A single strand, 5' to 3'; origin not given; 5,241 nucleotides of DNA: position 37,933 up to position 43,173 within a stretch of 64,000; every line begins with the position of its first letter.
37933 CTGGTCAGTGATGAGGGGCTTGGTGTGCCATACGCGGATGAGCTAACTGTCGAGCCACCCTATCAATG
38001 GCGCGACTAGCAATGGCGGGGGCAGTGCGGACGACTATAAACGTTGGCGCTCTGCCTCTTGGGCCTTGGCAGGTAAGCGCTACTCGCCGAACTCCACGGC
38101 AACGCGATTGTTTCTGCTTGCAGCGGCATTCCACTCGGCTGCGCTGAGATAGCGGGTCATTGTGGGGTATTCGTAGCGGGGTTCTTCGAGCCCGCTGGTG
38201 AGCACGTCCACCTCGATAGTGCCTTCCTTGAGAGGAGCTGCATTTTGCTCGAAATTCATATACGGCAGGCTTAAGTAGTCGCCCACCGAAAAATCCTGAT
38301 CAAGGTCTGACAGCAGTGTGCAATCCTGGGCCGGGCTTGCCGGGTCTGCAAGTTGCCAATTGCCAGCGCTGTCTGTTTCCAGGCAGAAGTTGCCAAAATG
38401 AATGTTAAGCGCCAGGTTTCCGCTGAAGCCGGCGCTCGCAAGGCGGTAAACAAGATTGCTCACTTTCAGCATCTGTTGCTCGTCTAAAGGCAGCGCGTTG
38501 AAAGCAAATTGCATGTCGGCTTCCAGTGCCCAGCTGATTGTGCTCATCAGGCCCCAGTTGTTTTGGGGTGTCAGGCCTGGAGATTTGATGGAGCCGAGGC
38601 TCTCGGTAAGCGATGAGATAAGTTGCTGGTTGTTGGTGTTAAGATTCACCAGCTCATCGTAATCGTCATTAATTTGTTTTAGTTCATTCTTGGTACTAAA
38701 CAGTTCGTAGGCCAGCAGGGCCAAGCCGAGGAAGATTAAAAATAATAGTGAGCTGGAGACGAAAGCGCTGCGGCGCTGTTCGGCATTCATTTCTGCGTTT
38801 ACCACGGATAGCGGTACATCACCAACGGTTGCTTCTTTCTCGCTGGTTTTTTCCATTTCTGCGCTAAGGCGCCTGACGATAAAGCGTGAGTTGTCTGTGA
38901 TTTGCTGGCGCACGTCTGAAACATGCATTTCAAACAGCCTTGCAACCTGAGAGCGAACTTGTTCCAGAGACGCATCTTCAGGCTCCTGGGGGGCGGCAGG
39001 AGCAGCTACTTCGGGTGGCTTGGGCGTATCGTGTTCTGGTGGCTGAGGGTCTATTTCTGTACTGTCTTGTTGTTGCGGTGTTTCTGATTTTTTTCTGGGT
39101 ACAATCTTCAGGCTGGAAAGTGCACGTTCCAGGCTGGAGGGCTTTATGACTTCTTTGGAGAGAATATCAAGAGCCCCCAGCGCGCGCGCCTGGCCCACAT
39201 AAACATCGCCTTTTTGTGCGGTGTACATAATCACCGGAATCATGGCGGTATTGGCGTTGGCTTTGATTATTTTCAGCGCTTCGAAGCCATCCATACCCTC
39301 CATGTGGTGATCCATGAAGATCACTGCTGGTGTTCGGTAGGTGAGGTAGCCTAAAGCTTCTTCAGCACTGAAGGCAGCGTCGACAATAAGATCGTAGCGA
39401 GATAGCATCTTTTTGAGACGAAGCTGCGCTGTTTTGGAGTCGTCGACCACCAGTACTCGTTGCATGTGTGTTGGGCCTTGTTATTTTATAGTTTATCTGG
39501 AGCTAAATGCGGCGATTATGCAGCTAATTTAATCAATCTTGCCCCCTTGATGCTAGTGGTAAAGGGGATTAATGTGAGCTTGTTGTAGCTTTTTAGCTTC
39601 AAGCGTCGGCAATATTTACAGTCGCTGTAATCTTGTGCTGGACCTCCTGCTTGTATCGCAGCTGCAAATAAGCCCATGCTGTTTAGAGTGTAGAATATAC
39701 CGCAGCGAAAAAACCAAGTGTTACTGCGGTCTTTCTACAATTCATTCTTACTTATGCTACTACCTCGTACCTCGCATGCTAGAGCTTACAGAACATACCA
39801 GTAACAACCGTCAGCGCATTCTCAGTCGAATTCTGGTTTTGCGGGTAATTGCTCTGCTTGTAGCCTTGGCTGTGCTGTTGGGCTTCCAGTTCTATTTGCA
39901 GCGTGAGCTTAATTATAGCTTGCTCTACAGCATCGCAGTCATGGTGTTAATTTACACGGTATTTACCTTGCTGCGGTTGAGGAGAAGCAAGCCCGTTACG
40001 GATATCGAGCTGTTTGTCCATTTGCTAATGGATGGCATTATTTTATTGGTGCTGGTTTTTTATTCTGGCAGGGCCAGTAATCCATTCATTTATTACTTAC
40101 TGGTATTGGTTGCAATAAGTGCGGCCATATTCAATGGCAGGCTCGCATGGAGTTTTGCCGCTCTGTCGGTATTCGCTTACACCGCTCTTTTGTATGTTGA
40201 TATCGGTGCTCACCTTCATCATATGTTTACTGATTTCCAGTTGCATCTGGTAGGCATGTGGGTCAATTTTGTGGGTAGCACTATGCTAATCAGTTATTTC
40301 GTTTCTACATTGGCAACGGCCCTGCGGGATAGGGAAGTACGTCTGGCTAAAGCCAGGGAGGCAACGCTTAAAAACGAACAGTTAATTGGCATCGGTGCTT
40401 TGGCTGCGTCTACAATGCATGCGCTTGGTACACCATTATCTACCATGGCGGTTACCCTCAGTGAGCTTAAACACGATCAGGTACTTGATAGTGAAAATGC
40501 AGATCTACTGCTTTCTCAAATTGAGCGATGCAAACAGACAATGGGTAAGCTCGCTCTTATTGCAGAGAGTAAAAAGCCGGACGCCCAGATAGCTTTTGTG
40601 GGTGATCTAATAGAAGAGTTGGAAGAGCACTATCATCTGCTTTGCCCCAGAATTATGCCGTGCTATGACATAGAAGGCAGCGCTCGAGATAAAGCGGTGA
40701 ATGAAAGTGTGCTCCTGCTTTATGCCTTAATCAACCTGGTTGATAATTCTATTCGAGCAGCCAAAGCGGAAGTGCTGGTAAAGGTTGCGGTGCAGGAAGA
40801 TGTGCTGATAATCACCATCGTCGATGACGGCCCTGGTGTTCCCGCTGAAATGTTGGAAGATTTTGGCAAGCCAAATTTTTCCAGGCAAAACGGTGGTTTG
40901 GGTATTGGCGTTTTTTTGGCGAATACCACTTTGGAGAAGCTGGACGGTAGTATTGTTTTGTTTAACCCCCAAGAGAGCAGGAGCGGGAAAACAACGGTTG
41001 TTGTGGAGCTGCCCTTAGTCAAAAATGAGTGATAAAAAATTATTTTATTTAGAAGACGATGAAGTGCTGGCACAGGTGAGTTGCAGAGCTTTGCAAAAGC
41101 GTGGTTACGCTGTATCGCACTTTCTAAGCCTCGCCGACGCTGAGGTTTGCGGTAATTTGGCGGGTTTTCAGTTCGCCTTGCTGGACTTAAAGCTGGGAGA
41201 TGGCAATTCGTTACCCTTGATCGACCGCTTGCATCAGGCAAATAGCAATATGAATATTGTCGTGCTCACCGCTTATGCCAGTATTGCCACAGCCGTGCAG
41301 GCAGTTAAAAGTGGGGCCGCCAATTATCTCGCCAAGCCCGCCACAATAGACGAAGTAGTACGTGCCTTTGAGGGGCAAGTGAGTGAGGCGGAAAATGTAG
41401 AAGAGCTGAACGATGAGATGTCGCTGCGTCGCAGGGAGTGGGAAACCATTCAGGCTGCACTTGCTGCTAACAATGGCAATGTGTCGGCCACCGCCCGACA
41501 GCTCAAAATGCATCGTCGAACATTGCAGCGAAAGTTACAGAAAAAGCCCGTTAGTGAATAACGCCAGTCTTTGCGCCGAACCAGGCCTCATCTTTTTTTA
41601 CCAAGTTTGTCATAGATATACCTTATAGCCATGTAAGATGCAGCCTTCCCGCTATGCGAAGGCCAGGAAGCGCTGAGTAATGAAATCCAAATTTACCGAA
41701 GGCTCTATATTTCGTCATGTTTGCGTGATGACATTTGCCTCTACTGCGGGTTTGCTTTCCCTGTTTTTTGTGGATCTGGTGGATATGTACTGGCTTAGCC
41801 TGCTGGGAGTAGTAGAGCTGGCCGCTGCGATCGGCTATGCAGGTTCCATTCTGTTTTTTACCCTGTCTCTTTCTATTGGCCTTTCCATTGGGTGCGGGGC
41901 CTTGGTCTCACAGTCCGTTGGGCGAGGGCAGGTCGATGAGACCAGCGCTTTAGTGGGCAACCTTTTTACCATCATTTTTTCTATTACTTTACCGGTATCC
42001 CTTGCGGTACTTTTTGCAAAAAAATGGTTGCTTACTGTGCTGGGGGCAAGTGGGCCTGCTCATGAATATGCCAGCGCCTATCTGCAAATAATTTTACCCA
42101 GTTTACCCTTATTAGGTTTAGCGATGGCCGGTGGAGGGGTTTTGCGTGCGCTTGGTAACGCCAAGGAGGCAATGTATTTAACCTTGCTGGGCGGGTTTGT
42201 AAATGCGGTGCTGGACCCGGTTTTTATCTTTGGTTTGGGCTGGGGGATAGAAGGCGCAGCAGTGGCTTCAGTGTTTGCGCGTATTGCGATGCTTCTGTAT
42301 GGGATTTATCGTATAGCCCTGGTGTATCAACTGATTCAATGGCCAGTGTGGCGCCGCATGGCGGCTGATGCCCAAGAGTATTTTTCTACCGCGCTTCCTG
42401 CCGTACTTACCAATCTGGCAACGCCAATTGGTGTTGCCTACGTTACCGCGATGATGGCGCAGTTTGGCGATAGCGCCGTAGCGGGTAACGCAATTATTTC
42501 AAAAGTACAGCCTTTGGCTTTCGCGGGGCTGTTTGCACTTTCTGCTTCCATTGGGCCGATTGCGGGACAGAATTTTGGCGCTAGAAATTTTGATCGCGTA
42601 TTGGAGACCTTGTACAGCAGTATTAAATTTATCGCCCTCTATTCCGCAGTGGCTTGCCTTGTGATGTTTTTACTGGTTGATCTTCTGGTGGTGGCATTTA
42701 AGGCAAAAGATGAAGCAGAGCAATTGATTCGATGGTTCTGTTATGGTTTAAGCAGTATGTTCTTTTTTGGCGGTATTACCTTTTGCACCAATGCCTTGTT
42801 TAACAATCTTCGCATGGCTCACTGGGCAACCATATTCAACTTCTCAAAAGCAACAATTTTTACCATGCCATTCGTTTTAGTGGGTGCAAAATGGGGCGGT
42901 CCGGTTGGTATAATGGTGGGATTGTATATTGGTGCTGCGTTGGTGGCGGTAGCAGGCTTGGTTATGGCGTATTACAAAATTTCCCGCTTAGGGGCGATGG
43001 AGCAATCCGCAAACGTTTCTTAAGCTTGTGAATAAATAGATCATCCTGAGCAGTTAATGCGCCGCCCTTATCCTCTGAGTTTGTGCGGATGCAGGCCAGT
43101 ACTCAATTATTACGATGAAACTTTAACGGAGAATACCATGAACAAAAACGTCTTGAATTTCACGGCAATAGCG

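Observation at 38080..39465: Receiver domain fused through a single TM helix to a periplasmic domain of about 220 aa, divergent from regBA-like genes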

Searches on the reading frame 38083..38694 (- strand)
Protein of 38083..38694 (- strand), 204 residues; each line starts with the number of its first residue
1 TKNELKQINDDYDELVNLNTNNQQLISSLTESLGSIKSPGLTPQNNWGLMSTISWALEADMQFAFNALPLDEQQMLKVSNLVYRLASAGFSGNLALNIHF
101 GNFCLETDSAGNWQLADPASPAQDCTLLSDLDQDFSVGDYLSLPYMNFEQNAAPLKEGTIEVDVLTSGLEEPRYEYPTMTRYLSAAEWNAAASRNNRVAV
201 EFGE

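Call 15: predict_structure(alignment_id=A1)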
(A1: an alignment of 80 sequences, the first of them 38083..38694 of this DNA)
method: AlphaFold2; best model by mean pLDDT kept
length: 204 residues; sequences in the alignment: 80
mean_pLDDT: 88.4   pTM: 0.74
mean pLDDT of the five models: 88.4, 87.0, 86.2, 86.0, 85.3
residues with pLDDT >= 90: 146; 70-90: 25; 50-70: 27; < 50: 6
segments of 3 or more residues with pLDDT < 50: 36-41
pLDDT, mean of each block of 10 residues (from residue 1): 64 73 66 51 69 89 97 97 94 97 98 98 98 95 97 96 97 97 98 98 91
secondary structure, 60 per line:
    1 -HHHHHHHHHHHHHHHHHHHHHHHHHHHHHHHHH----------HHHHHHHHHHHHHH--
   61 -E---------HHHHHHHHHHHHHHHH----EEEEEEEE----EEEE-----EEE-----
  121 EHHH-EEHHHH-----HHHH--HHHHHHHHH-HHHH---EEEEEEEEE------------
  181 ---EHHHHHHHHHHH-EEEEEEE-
elements in order: H2-34 H45-58 H72-87 E92-99 E104-107 E113-115 H128-131 H137-140 H143-151 H153-156 E160-168 H185-195 E197-203

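Call 23: search_solved_structures(query=A2, max_evalue=10, show_alignments=3)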
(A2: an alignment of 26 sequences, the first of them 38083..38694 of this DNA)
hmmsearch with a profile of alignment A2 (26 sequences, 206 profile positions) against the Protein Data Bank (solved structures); distinct sequences matched with E-value up to 10: 7.
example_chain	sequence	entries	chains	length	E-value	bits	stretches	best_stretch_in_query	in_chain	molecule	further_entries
8sjb_C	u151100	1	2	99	0.47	13.2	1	8-62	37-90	Protein S100-A9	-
4ggf_C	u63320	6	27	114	0.88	12.3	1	8-62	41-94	Protein S100-A9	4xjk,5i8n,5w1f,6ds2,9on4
1xk4_C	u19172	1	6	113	0.9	12.3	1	8-62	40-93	Calgranulin B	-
8sjc_C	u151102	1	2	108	0.91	12.3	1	8-62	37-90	Protein S100-A9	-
9oaa_B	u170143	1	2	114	0.92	12.3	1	8-62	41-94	Protein S100-A9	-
1irj_A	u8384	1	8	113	0.96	12.2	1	8-62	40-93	Migration Inhibitory Factor-Related Protein 14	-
7quv_B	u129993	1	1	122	1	12.1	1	8-62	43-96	Protein S100-A9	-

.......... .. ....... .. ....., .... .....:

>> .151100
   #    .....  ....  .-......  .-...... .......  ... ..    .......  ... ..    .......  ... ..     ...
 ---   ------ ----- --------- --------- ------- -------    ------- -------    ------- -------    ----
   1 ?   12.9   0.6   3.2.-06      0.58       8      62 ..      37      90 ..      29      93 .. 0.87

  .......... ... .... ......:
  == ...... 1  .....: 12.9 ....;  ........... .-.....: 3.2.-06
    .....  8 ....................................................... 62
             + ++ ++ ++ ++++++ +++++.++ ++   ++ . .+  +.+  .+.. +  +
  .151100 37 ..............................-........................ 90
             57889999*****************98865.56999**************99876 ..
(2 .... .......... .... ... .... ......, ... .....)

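Call 25: search_protein_families(library=pfam, alignment_id=A2, max_evalue=10)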
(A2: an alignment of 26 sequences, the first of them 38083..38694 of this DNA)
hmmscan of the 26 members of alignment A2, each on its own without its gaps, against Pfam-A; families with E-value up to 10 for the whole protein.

A. member 1, window:38083-38694:- (204 aa): 0 families

B. families by the number of members that match (of 26 scanned): 4 families
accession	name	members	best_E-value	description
PF18815.6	AFP_2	1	0.033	Bacterial antifreeze protein repeat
PF20994.3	CENPU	1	0.04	CENPU protein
PF10046.14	BLOC1_2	1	0.13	Biogenesis of lysosome-related organelles complex-1 subunit 2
PF19715.4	DUF6210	1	0.15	Family of unknown function (DUF6210)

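Call 32: fold_search(model_id=the predicted structure, library=pdb)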
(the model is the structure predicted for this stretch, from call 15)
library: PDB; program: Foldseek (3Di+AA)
matches with E <= 10: 168; with E <= 0.001: 0
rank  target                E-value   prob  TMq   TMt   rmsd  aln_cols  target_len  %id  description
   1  2kgw_MODEL_1_A        5.1e-03  1.00  0.39  0.57   5.8       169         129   11  Solution Structure of the carboxy-terminal domain of OmpATb, a pore forming protein from Mycobacterium tubercu (released 2010-03-02)
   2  9rle_P                8.6e-03  0.99  0.38  0.46   7.7       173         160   12  LolCDE complex with Pal lipoprotein (released 2026-01-21)
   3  6aeo_A                1.0e-02  0.82  0.24  0.11   9.5       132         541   19  TssL periplasmic domain (released 2019-06-12)
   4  9rli_P                2.1e-02  0.95  0.37  0.51   9.9       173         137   12  LolCDEdelta(235-252) complex with Pal lipoprotein (released 2026-01-21)
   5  5wtl_D                2.4e-02  0.85  0.31  0.26   8.0       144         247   14  Crystal structure of the periplasmic portion of outer membrane protein A (OmpA) from Capnocytophaga gingivalis (released 2017-12-13)
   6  6ikj_A                2.7e-02  0.77  0.34  0.47   6.7       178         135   15  Crystal structure of YfiB(F48S) (released 2019-03-13)
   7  5wtp_C                3.3e-02  0.77  0.31  0.46   8.9       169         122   14  Crystal structure of the C-terminal domain of outer membrane protein A (OmpA) from Capnocytophaga gingivalis (released 2017-12-13)
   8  3cyp_C                4.0e-02  0.85  0.33  0.46   7.2       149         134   11  The crystal structure of the C-terminal domain of Helicobacter pylori MotB (residues 125-256). (released 2008-07-08)
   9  4r40_B                5.4e-02  0.93  0.39  0.59   7.3       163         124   12  Crystal Structure of TolB/Pal complex from Yersinia pestis. (released 2014-09-03)
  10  6aeo_B                5.8e-02  0.63  0.29  0.13   7.2       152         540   20  TssL periplasmic domain (released 2019-06-12)
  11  4b62                  5.8e-02  0.60  0.33  0.43   8.0       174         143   14  The structure of the cell wall anchor of the T6SS from Pseudomonas aeruginosa (released 2013-10-02)
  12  5wtl_A                7.5e-02  0.60  0.32  0.27  10.0       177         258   12  Crystal structure of the periplasmic portion of outer membrane protein A (OmpA) from Capnocytophaga gingivalis (released 2017-12-13)
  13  3cyq_A                8.0e-02  0.60  0.31  0.43   7.2       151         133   12  The crystal structure of the complex of the C-terminal domain of Helicobacter pylori MotB (residues 125-256) with N-ac (released 2008-07-08)
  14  3td5_A                1.1e-01  0.80  0.32  0.49   6.4       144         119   12  Crystal structure of OmpA-like domain from Acinetobacter baumannii in complex with L-Ala-gamma-D-Glu-m-DAP-D-Ala-D-Ala (released 2011-10-26)
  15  3td4_B                1.1e-01  0.80  0.35  0.52   6.4       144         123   10  Crystal structure of OmpA-like domain from Acinetobacter baumannii in complex with diaminopimelate (released 2011-10-26)
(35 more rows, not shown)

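Call 34: search_protein_representatives(alignment_id=A2)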
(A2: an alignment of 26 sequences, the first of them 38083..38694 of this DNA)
Query: 26 sequences, 206 profile positions. Proteins with E-value up to 0.001 (for the whole library): 681; up to 1e-10: 538; up to 1e-30: 148. The best 150 are listed.
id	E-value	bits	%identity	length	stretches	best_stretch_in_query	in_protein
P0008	6.4e-77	274.1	-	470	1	1-205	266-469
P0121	2.5e-73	262.4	-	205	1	1-203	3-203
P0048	4.3e-72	258.3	-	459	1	2-205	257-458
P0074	1.2e-66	240.6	-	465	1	3-205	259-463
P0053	4.2e-66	238.8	-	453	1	4-204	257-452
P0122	8.8e-63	227.9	-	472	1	3-205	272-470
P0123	4.3e-62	225.7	-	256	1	14-204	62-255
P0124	4.7e-61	222.3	-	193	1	12-204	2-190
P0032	3.0e-60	219.6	-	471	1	4-205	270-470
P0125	4.9e-60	219.0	-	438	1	14-204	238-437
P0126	8.4e-59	214.9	-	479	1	3-204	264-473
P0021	1.1e-58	214.5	-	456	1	19-203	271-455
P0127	1.2e-58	214.4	-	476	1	4-205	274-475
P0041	1.0e-57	211.4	-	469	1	2-204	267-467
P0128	1.8e-56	207.3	-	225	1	2-205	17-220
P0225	1.2e-32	129.5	-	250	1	43-203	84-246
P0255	8.7e-31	123.4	-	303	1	16-203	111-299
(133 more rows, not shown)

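Call 62: find_encoding_contigs(protein=P0255, flank=3000, max_places=2)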
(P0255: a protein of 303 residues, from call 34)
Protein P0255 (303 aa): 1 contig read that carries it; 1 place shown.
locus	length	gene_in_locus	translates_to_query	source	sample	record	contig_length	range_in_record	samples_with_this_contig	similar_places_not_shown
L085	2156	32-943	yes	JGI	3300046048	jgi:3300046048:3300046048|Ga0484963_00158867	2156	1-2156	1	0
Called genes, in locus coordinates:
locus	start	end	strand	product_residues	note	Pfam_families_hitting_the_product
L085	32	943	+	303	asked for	-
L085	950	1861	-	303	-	PF01218:Coprogen_oxidas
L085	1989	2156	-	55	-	?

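Call 63: find_encoding_contigs(protein=P0225, flank=3000, max_places=2)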
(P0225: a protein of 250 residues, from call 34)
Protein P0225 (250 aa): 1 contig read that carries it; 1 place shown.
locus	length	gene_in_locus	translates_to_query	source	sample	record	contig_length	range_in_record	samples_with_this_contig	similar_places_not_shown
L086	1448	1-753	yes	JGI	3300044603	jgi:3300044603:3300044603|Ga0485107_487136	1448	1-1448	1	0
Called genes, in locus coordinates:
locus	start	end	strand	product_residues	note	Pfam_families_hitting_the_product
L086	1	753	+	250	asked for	?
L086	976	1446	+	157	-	?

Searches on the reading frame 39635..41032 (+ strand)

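Call 3: search_protein_families(library=pfam, proteins=[window:39635-41032:+], max_evalue=0.1)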
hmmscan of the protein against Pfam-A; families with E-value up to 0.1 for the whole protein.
window:39635-41032:+ (465 aa): 7 families
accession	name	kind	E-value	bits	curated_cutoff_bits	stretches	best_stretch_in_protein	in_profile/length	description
PF02518.31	HATPase_c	-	5e-16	59.6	26.4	1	360-461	5-109/111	Histidine kinase-, DNA gyrase B-, and HSP90-like ATPase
PF25323.1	6TM_PilS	-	1.9e-08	34.7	27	1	54-233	3-185/189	PilS-like transmembrane domain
PF13589.12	HATPase_c_3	-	6.7e-05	23.4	25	1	364-412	6-55/137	Histidine kinase-, DNA gyrase B-, and HSP90-like ATPase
PF11992.13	TgpA_N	-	0.01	15.3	30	1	71-192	20-146/333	TgpA N-terminal domain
PF00512.31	HisKA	-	0.012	16.1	26.9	1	255-305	4-52/66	His Kinase A (phospho-acceptor) domain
PF13581.12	HATPase_c_2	-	0.052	14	27.4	1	369-426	44-104/127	Histidine kinase-like ATPase domain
PF25587.1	Rv2743c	-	0.078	13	27.7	0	173-307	36-155/237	Rv2743c family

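Call 4: search_protein_families(library=ncbifam, proteins=[window:39635-41032:+], max_evalue=0.1)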
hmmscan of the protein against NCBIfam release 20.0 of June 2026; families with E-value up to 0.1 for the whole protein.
window:39635-41032:+ (465 aa): 50 families (the best 25 are shown)
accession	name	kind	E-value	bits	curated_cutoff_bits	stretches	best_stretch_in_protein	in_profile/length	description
NF033792.0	ActS_PrrB_HisK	equivalog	2.6e-54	184.7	350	1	63-458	10-416/423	ActS/PrrB/RegB family redox-sensitive histidine kinase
NF045988.1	HisKinRegBRhodob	equivalog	2.5e-36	125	570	1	58-448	16-422/462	sensor histidine kinase RegB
NF040750.1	tetrathio_HK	equivalog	1.1e-13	50.6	750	1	215-457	300-552/555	tetrathionate respiration histidine kinase TtrS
NF007007.0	PRK09470.1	equivalog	1.1e-11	44.3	486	1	358-464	353-462/463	envelope stress sensor histidine kinase CpxA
NF008298.1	PRK11086.1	subfamily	2.5e-11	42.7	520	1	361-461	424-525/529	DcuS/MalK family sensor histidine kinase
NF008468.0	PRK11360.1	equivalog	3.4e-11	42.2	646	1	238-462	381-609/616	two-component system sensor histidine kinase AtoS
NF008025.0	PRK10755.1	equivalog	2.2e-10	39.8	314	1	243-456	138-353/362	two-component system sensor histidine kinase PmrB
NF007688.0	PRK10364.1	equivalog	8.5e-10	38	479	1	218-461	204-451/460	two-component system sensor histidine kinase ZraS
NF008077.0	PRK10815.1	equivalog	1.3e-09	37.2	497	1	260-443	275-465/488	two-component system sensor histidine kinase PhoQ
NF041735.1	hist_kin_RppB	equivalog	1.7e-09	37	400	1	257-442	220-423/438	two-component system sensor histidine kinase RppB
NF047497.1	HK_LIC_12097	equivalog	2e-09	36.7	500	1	241-460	138-365/367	LIC_12097 family sensor histidine kinase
NF053867.1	SprKinKinDBac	equivalog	2.3e-09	36.2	775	1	247-463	280-499/500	sporulation kinase KinD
NF007898.0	PRK10604.1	equivalog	2.9e-09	36.6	478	1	259-463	218-425/433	two-component system sensor histidine kinase RstB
NF047794.1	HisKinPtgB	equivalog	1.1e-08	33.8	1000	1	248-442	437-639/656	two-component system sensor histidine kinase PgtB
NF012226.0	AdeS_HK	equivalog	1.1e-07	31.3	500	1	363-447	252-343/353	two-component sensor histidine kinase AdeS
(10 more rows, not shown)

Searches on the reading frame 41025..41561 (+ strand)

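Call 3: search_protein_families(library=pfam, proteins=[window:41025-41561:+], max_evalue=0.1)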
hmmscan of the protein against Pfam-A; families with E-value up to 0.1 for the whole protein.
window:41025-41561:+ (178 aa): 4 families
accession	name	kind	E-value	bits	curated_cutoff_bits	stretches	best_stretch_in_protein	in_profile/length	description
PF00072.30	Response_reg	-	1e-14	55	30.2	1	9-114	4-109/111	Response regulator receiver domain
PF02954.25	HTH_8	-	1.8e-11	44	22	1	134-173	2-41/42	Bacterial regulatory protein, Fis family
PF13556.12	HTH_30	-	5.7e-07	29.7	27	1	140-173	3-35/59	PucR C-terminal helix-turn-helix domain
PF13518.12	HTH_28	-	0.031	14.8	25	1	146-169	8-31/52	Helix-turn-helix domain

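Call 4: search_protein_families(library=ncbifam, proteins=[window:41025-41561:+], max_evalue=0.1)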
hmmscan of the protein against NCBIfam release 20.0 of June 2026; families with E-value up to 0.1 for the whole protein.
window:41025-41561:+ (178 aa): 91 families (the best 25 are shown)
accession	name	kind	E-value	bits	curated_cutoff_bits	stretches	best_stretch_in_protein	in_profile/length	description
NF033791.1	ActR_PrrA_rreg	equivalog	5.7e-45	153.4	250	1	3-174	1-170/173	ActR/PrrA/RegA family redox response regulator transcription factor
TIGR01818.1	ntrC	equivalog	1.2e-17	63.9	558.6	1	9-133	4-128/463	nitrogen regulation protein NR(I)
NF041946.1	LuxO_transreg_Vib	equivalog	4.2e-16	58.8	800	2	48-115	41-108/463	quorum-sensing sigma-54 dependent transcriptional regulator LuxO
NF008469.0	PRK11361.1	equivalog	1.2e-15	57.1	714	2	5-111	6-112/461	acetoacetate metabolism transcriptional regulator AtoC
NF007689.0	PRK10365.1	equivalog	3.8e-14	52.3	760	2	11-126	12-128/441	sigma-54-dependent response regulator transcription factor ZraR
NF007928.2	PRK10643.1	equivalog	4.7e-14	52.5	330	1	5-115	2-115/216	two-component system response regulator PmrA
NF006900.1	PRK09390.1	equivalog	2.2e-12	47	255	1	1-139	1-148/203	response regulator FixJ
NF012023.0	PRK15479.1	equivalog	5.3e-12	45.8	337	1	5-111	2-108/224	transcriptional regulator TctD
NF008176.1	PRK10923.1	equivalog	1.5e-11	43.6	620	1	4-124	4-124/469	nitrogen regulation protein NR(I)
NF051870.1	NAssimRespRegNtrX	equivalog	1.9e-11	43.5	600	1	50-132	48-131/452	nitrogen assimilation response regulator NtrX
NF007005.1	PRK09468.1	equivalog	2.3e-11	43.5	331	1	3-113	3-113/237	osmolarity response regulator transcription factor OmpR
NF041734.1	resp_reg_RppA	equivalog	2.4e-11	43.4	250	1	5-163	2-165/229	two-component system response regulator RppA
TIGR02956.1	TMAO_torS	equivalog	3.2e-11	42.1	676.5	1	5-150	703-847/967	TMAO reductase system sensor histidine kinase/response regulator TorS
NF047793.1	ResRegPgtA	equivalog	4.2e-11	42.3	650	1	4-162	6-158/414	two-component system response regulator PgtA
NF053854.1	RespRegPhoBBctds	equivalog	1.6e-10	40.7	270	1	9-163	4-157/225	two-component system response regulator PhoB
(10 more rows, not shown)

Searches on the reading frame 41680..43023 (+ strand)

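Call 68: search_protein_families(library=pfam, proteins=[window:41680-43023:+], max_evalue=0.001)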
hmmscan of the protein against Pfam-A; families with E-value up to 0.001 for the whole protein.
window:41680-43023:+ (447 aa): 1 family
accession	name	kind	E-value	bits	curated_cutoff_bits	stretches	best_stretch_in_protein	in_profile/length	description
PF01554.23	MatE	-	8.3e-37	126.8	24.9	2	26-181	7-161/161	MatE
